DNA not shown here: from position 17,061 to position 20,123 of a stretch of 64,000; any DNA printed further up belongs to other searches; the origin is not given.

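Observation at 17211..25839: Five-gene operon of mostly unknown proteins ending in a macro-domain protein and a polytopic patatin lipase: candidate undescribed membrane/envelope-targeting system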

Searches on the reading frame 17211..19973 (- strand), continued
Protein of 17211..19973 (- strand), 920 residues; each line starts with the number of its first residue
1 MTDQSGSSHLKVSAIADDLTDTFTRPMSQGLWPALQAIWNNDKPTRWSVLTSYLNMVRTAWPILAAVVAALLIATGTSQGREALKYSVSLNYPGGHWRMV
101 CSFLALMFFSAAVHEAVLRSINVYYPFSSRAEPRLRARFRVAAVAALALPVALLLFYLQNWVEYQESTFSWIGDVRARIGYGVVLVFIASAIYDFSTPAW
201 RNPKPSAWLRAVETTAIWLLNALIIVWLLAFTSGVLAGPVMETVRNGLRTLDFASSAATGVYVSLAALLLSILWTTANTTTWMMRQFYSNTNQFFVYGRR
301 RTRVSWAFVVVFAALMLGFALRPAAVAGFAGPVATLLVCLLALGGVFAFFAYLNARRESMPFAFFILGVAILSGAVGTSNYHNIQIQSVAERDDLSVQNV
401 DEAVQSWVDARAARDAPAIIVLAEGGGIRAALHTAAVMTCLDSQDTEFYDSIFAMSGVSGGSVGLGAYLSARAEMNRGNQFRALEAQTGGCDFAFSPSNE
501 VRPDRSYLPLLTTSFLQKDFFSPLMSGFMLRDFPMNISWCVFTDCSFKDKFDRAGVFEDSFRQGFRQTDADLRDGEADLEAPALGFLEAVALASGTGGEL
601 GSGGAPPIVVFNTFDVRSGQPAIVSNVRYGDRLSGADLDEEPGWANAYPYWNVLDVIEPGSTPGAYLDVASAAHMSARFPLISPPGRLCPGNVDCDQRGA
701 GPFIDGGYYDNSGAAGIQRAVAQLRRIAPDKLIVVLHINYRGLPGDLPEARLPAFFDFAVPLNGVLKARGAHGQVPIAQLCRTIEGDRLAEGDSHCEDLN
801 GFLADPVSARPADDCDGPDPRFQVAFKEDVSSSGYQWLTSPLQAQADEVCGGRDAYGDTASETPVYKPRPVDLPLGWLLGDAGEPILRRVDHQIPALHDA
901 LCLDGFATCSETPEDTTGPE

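Call 104: search_protein_families(library=ncbifam, proteins=[L028:3833-5488:-], max_evalue=0.01)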
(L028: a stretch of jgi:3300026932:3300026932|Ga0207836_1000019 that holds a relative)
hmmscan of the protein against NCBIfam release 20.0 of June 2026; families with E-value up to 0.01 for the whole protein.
L028:3833-5488:- (551 aa): 1 family
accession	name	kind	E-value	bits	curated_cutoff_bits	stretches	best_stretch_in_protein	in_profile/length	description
NF040573.1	holin_dep_muram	equivalog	4.3e-15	56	240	1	13-148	8-152/200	holin-associated N-acetylmuramidase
